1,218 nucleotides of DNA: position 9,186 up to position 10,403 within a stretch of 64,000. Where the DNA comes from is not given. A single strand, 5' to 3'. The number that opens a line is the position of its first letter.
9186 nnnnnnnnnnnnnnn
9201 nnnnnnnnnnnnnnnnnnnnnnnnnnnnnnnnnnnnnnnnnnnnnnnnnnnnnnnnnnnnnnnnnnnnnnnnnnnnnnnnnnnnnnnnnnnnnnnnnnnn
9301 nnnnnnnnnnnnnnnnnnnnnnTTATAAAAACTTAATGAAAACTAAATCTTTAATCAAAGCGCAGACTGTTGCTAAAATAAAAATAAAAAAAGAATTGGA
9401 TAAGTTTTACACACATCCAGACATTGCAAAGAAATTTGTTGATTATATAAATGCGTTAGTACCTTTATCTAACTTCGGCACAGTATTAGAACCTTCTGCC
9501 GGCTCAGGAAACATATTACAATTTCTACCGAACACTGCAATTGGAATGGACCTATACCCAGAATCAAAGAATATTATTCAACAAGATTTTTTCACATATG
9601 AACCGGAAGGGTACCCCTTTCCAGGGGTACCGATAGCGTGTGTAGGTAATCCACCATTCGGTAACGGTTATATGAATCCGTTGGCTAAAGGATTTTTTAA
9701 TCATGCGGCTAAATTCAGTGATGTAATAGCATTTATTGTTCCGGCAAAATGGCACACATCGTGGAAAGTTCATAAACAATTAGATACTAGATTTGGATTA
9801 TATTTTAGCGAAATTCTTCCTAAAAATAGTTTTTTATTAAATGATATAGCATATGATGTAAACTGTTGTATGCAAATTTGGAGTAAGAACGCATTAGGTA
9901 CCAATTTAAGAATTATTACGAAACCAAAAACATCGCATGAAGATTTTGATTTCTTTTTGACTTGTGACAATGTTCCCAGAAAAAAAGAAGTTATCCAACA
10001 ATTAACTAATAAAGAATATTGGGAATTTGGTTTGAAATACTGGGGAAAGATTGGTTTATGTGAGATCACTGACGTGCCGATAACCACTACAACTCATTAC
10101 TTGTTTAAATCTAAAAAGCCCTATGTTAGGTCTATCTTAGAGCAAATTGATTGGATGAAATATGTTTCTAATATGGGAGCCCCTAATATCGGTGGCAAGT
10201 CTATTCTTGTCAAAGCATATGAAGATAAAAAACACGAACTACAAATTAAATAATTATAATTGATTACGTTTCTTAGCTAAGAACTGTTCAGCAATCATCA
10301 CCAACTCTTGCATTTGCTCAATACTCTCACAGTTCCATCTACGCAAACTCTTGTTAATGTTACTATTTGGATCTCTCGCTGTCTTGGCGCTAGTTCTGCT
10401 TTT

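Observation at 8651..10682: GIY-YIG-like ORF plus amino-methyltransferase plus convergent basic zinc-finger protein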

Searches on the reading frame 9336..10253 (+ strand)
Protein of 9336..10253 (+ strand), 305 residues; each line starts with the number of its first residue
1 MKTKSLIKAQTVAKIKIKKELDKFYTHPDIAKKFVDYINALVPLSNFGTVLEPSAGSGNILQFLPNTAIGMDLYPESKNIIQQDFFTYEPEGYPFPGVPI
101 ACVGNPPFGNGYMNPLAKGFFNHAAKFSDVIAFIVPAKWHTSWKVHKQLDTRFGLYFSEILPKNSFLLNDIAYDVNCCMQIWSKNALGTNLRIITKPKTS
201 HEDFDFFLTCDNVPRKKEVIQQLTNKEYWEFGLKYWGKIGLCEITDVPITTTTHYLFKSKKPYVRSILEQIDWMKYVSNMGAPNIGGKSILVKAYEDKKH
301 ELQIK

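Call 3: search_protein_families(library=pfam, proteins=[window:9336-10253:+], max_evalue=0.1)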
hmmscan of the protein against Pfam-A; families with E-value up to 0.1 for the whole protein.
window:9336-10253:+ (305 aa): 1 family
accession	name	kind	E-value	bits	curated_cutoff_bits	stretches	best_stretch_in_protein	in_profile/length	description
PF02086.21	MethyltransfD12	-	0.073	13.2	22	0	33-82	7-59/253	D12 class N6 adenine-specific DNA methyltransferase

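Call 4: search_protein_families(library=phrogs, proteins=[window:9336-10253:+], max_evalue=0.01)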
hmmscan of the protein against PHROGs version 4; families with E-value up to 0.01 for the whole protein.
window:9336-10253:+ (305 aa): 5 families
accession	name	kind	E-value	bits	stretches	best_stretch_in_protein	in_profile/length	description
phrog_5172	-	unknown function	6.7e-39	134.7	1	9-208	8-203/377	-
phrog_799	-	other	1.4e-17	65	1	19-142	210-323/458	DNA methyltransferase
phrog_9133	-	unknown function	6.4e-08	31.9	1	13-181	726-901/1259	-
phrog_18657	-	other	0.00011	22.3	1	18-108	4-87/325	DNA methyltransferase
phrog_6263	-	other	0.0095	15.6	0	23-138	393-510/548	DNA methyltransferase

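Call 6: search_protein_families(library=ncbifam, proteins=[window:9336-10253:+], max_evalue=0.1)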
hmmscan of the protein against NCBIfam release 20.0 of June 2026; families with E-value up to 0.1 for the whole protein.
window:9336-10253:+ (305 aa): 0 families

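Call 7: search_protein_families(library=padloc, proteins=[window:9336-10253:+], max_evalue=0.1)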
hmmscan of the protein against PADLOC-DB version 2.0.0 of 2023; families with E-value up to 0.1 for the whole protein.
window:9336-10253:+ (305 aa): 7 families
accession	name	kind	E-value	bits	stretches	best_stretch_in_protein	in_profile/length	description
PDLC03256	MTase_II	-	4.5e-29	99.7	1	18-211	8-190/269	Type II methyltransferase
PDLC03274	MTase_II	-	2.2e-27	94.2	1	12-275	2-270/298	Type II methyltransferase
PDLC03255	MTase_II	-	3.1e-24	84.1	1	21-189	1-164/269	Type II methyltransferase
PDLC03280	MTase_II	-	2.5e-20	71.2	1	18-186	24-191/320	Type II methyltransferase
PDLC03282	MTase_II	-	1.7e-06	25.6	1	31-108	19-90/386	Type II methyltransferase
PDLC03267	MTase_II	-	0.00011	19.2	1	14-66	11-54/539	Type II methyltransferase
PDLC03348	MTase_II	-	0.059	9.8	1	11-61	210-261/727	Type II methyltransferase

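Call 9: search_solved_structures(query=window:9336-10253:+, max_evalue=10, show_alignments=3)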
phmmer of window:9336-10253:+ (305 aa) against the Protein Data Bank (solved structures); distinct sequences matched with E-value up to 10: 3.
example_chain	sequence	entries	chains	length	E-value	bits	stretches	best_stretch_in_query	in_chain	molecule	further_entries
6fdl_A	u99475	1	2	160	0.36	13.2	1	172-227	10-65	Meiosis regulator and mRNA stability factor 1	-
5yaa_A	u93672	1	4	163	0.58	12.5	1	172-227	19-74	Meiosis regulator and mRNA stability factor 1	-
5h4p_w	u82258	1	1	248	0.69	12.3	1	10-46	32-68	60S ribosomal export protein NMD3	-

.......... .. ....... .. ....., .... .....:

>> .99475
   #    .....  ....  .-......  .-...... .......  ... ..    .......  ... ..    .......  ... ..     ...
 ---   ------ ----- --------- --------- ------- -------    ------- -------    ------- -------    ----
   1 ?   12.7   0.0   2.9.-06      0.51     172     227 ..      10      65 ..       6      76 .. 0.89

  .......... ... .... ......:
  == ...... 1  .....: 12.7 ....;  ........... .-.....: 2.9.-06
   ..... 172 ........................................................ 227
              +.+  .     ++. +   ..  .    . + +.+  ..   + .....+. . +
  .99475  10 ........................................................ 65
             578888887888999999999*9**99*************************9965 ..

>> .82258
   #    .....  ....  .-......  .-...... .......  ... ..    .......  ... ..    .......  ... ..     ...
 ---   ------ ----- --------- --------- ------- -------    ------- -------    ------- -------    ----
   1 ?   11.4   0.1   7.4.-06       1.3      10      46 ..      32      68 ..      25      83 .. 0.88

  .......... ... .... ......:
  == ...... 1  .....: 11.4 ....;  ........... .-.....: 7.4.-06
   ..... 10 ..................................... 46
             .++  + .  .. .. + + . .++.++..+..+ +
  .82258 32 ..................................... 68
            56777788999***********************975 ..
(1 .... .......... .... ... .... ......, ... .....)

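Call 11: find_homologous_proteins(query=window:9336-10253:+, max_evalue=0.001)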
Query window:9336-10253:+ (305 aa): 1154 proteins with E <= 0.001 among 1755 candidates; the best 120 are listed.
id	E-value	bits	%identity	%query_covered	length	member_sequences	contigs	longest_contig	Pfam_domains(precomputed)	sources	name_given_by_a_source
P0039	1.5e-197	673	94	100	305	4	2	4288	-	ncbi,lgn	-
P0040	1.5e-151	522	75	94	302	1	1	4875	-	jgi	jgi:hypothetical protein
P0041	1.6e-150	519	74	95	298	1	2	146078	-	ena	-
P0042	1.1e-147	509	75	94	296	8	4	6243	-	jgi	jgi:hypothetical protein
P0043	9.0e-140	483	71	95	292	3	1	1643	-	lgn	-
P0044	1.1e-136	473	70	94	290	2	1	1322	-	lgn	-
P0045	1.2e-135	470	69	95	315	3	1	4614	-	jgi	jgi:hypothetical protein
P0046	1.2e-135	470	69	95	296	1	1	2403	-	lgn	-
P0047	1.3e-135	470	69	92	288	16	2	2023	-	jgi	-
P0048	1.5e-135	469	69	95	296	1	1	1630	-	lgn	-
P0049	3.3e-135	468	68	95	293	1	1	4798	-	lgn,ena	-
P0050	3.6e-135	468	69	95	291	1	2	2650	-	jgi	jgi:hypothetical protein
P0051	8.9e-135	467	68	95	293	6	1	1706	-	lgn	-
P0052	1.1e-134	467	70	93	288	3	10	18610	-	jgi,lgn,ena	-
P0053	1.5e-134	466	71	91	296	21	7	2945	-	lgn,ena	-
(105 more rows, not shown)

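Call 12: search_dna_similar(query=window:9336-10253:+, collection=phages, mode=protein, max_rows=30)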
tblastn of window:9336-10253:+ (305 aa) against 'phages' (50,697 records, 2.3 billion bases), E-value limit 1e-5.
Records with a match: 218; places in all: 218; records where one place covers at least 80% of the query: 3.
Best place of each record, by identity: <60% 218.
By first word of the organism name: Escherichia 157; Campylobacter 21; Pseudomonas 8; Shigella 4; Yersinia 3; Phapecoctavirus 3; Klebsiella 3; Salmonella 3; Vibrio 2; Agrobacterium 2; and 10 more.
By host as written in the record: Escherichia coli 48; Escherichia coli K-12 MG1655 22; - 20; Campylobacter jejuni 19; Escherichia coli K-12 12; Pseudomonas syringae pv. porri LMG 28495 8; Escherichia coli O157:H7 7; Escherichia coli O177 6; and 54 more.
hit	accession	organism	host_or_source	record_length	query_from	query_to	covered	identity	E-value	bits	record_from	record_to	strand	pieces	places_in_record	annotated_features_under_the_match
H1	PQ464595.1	Erwinia phage Kaldavass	Erwinia aphidicola W09_2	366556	16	295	92%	31.1%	7e-26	113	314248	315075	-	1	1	hypothetical protein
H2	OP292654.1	Xanthomonas phage XbC2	Xanthomonas vesicatoria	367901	16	295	92%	30.4%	3e-24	108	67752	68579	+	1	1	SAM-dependent methyltransferase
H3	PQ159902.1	Helicobacter phage Pt11470_1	Helicobacter pylori Pt11470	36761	10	275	87%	30.4%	3e-24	108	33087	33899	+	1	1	SAM-dependent methyltransferase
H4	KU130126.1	Pseudomonas phage vB_PsyM_KIL1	Pseudomonas syringae pv. porri LMG 28495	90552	12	229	71%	33.5%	1e-24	109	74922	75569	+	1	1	putative DNA adenine methyltransferase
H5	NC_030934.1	Pseudomonas phage vB_PsyM_KIL1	Pseudomonas syringae pv. porri LMG 28495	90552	12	229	71%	33.5%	1e-24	109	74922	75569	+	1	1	putative DNA adenine methyltransferase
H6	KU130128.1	Pseudomonas phage vB_PsyM_KIL3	Pseudomonas syringae pv. porri LMG 28495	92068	12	229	71%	33.5%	1e-24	109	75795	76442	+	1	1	putative DNA adenine methyltransferase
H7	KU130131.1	Pseudomonas phage vB_PsyM_KIL3b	Pseudomonas syringae pv. porri LMG 28495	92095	12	229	71%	33.5%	1e-24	109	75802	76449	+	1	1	putative DNA adenine methyltransferase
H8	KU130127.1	Pseudomonas phage vB_PsyM_KIL2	Pseudomonas syringae pv. porri LMG 28495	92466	12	229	71%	33.5%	1e-24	109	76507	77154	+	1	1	putative DNA adenine methyltransferase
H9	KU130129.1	Pseudomonas phage vB_PsyM_KIL4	Pseudomonas syringae pv. porri LMG 28495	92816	12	229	71%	33.5%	1e-24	109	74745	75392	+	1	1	putative DNA adenine methyltransferase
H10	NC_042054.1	Pseudomonas phage vB_PsyM_KIL4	Pseudomonas syringae pv. porri LMG 28495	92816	12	229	71%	33.5%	1e-24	109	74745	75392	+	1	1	putative DNA adenine methyltransferase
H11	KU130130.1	Pseudomonas phage vB_PsyM_KIL5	Pseudomonas syringae pv. porri LMG 28495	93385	12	229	71%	33.5%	1e-24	109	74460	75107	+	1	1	putative DNA adenine methyltransferase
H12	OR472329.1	Vibrio phage vB_VibM_10AMN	Vibrio parahaemolyticus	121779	18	208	63%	35.4%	4e-19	94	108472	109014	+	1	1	hypothetical protein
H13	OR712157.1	Vibrio phage IBT_VpB-34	Vibrio parahaemolyticus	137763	18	208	63%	35.2%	2e-18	91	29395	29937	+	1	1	hypothetical protein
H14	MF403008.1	Agrobacterium phage Atu_ph07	Agrobacterium tumefaciens C58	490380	17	206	62%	35.4%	2e-21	100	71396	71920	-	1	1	putative type II DNA modification enzyme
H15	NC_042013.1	Agrobacterium phage Atu_ph07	Agrobacterium tumefaciens C58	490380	17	206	62%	35.4%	2e-21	100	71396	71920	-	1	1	putative type II DNA modification enzyme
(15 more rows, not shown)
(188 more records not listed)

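Call 33: search_solved_structures(query=A2, max_evalue=1, show_alignments=2)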
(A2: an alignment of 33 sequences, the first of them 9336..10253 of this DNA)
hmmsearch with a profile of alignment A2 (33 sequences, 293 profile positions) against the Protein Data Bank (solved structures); distinct sequences matched with E-value up to 1: 1.
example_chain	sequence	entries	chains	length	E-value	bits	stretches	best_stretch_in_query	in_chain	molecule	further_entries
1qwx_A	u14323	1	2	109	0.14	14.7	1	142-202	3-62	cysteine protease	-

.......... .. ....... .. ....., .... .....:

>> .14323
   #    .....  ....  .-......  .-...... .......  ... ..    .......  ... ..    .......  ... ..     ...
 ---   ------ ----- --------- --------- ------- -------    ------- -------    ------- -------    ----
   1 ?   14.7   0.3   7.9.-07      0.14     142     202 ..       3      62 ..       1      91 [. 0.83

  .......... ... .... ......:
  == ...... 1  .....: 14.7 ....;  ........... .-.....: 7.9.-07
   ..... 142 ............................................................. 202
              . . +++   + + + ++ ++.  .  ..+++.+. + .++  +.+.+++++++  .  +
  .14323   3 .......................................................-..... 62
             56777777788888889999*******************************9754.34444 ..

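Call 35: find_related_loci(query=A2, collection=viral_contigs, flank=4000)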
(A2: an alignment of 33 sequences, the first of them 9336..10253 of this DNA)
Query A2 (305 aa) in viral_contigs; peptide patterns used: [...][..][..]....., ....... (x = any residue, [..] = any of these).
599 stretches matched a pattern (row limit reached: there are more); 406 encode a relative of the query (tblastn E <= 1e-3); the best 80 are kept; 80 distinct loci.
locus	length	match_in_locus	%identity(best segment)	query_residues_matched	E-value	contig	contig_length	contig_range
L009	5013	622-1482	68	12-302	5e-138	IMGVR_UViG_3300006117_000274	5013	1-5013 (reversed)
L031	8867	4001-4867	66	18-305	5e-132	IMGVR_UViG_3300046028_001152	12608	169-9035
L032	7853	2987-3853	66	18-305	5e-132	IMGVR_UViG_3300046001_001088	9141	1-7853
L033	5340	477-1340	66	19-305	4e-130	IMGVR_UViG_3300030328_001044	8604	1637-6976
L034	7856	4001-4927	63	8-304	6e-129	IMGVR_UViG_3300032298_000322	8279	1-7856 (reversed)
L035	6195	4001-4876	63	16-304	3e-128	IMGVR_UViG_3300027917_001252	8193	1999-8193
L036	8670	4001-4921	62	2-304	2e-127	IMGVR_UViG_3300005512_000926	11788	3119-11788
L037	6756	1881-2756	64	16-304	7e-126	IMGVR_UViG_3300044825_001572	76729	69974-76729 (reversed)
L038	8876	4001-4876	64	16-304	7e-126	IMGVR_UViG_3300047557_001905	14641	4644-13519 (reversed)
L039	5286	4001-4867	64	18-305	8e-126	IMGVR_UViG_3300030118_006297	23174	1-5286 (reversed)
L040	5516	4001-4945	60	5-305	1e-125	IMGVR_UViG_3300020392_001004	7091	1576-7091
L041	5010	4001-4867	63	18-305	3e-125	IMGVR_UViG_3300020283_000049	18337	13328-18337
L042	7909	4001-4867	63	18-305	3e-125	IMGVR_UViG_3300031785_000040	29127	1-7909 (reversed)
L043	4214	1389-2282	62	11-304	1e-126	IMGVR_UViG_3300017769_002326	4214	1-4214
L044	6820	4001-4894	62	11-304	7e-125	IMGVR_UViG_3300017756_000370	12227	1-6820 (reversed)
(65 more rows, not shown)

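Call 41: predict_structure(alignment_id=A2)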
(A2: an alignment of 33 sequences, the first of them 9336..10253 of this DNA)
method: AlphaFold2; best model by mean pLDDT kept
length: 305 residues; sequences in the alignment: 33
mean_pLDDT: 87.4   pTM: 0.79
mean pLDDT of the five models: 87.4, 87.2, 87.1, 85.6, 85.5
residues with pLDDT >= 90: 193; 70-90: 76; 50-70: 15; < 50: 21
segments of 3 or more residues with pLDDT < 50: 6-21
pLDDT, mean of each block of 10 residues (from residue 1): 47 42 80 98 96 91 95 90 94 87 82 74 97 91 90 96 87 87 97 92 95 91 95 91 94 95 96 78 76 95 91
secondary structure, 60 per line:
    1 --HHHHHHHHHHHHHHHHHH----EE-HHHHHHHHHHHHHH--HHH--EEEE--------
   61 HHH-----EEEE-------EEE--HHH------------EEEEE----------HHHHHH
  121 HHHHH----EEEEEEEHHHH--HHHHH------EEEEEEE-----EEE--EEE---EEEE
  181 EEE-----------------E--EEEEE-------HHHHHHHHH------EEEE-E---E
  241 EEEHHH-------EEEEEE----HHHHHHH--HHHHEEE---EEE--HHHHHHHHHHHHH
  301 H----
elements in order: H3-20 H28-41 E49-52 E69-72 E80-82 E100-104 H115-125 E130-136 H137-140 H143-147 E154-160 E166-168 E171-173 E177-183 E204-208 H216-224 E231-234 E240-243 E254-259 H264-270 H273-276 E277-279 E283-285 H288-301

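Call 45: fold_search(model_id=the predicted structure, library=pdb)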
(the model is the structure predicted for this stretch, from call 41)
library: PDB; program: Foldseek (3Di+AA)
matches with E <= 10: 761; with E <= 0.001: 55
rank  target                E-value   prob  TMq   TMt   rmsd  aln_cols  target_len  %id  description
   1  1wy7_D                3.2e-06  1.00  0.39  0.56   4.7       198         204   16  crystal structure of a putative RNA methyltransferase PH1948 from Pyrococcus horikoshii (released 2005-12-13)
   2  1wy7_C                3.2e-06  1.00  0.39  0.56   4.0       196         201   15  crystal structure of a putative RNA methyltransferase PH1948 from Pyrococcus horikoshii (released 2005-12-13)
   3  1wy7_A                3.9e-06  1.00  0.39  0.59   3.9       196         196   15  crystal structure of a putative RNA methyltransferase PH1948 from Pyrococcus horikoshii (released 2005-12-13)
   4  1wy7_B                3.9e-06  1.00  0.39  0.58   4.0       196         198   16  crystal structure of a putative RNA methyltransferase PH1948 from Pyrococcus horikoshii (released 2005-12-13)
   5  3lkd_A                3.9e-06  1.00  0.40  0.27  14.8       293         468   15  Crystal Structure of the type I restriction-modification system methyltransferase subunit from Streptococcus thermophi (released 2010-02-09)
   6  2adm_A                9.0e-06  1.00  0.46  0.38   7.4       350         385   13  ADENINE-N6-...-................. TAQI (released 1997-01-27)
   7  3lkd_B                9.0e-06  1.00  0.37  0.25  15.4       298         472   15  Crystal Structure of the type I restriction-modification system methyltransferase subunit from Streptococcus thermophi (released 2010-02-09)
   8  3fte_A                2.1e-05  1.00  0.37  0.47   4.0       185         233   17  Crystal structure of A. aeolicus KsgA in complex with RNA (released 2009-03-24)
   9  4gc9                  5.5e-05  1.00  0.36  0.35   6.5       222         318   13  Crystal structure of murine TFB1M in complex with SAM (released 2013-07-10)
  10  2jg3_A                5.5e-05  1.00  0.47  0.38   7.2       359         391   13  MtaqI with BAZ (released 2007-08-07)
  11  1ne2_A                5.9e-05  1.00  0.39  0.64   5.2       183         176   14  Crystal Structure of Thermoplasma acidophilum 1320 (APC5513) (released 2003-07-01)
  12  1ne2_B                7.0e-05  1.00  0.37  0.58   5.7       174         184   14  Crystal Structure of Thermoplasma acidophilum 1320 (APC5513) (released 2003-07-01)
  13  8bii_A                7.0e-05  1.00  0.34  0.33   4.7       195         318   13  O-Methyltransferase Plu4895 (mutant H229N) in complex with SAH (released 2023-03-08)
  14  7yrj_C                8.4e-05  1.00  0.31  0.44  10.5       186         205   11  S-adenosylmethionine sensor upstream of mTORC1 (released 2023-08-16)
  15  7vkr_C                1.1e-04  1.00  0.31  0.44  10.4       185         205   12  Crystal structure of D. melanogaster SAMTOR in complex with SAM (released 2022-07-20)
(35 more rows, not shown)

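Call 58: find_related_loci(query=A2, collection=genome_contigs, flank=4000)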
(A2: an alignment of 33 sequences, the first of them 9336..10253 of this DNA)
Query A2 (305 aa) in genome_contigs; peptide patterns used: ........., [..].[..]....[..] (x = any residue, [..] = any of these).
6 stretches matched a pattern, but none encodes a relative of the query by tblastn (E <= 1e-3).

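Call 66: get_annotated_region(hit=H3, flank=3000)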
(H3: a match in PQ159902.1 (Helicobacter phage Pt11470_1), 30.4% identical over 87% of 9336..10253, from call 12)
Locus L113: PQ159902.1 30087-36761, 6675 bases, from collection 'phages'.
description: Helicobacter phage Pt11470_1, complete genome.
organism: Helicobacter phage Pt11470_1 (NCBI taxid 3331677)
taxonomy: Viruses
host: Helicobacter pylori Pt11470; source: -; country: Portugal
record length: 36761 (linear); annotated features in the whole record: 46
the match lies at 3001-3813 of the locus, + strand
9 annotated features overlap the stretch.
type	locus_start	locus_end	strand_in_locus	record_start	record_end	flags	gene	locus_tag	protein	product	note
CDS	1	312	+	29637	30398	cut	-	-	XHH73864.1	hypothetical protein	ORF_0038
CDS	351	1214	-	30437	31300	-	-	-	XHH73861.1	exonuclease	ORF_0039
CDS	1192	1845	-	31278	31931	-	-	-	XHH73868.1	ribulose-phosphate 3-epimerase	ORF_0040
CDS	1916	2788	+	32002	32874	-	-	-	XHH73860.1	hypothetical protein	ORF_0041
CDS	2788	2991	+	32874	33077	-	-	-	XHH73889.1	hypothetical protein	ORF_0042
CDS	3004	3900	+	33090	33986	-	-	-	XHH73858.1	SAM-dependent methyltransferase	ORF_0043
CDS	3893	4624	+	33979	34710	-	-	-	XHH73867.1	hypothetical protein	ORF_0044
CDS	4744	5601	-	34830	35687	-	-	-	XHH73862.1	hypothetical protein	ORF_0045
CDS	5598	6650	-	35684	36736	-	-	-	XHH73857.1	hypothetical protein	ORF_0046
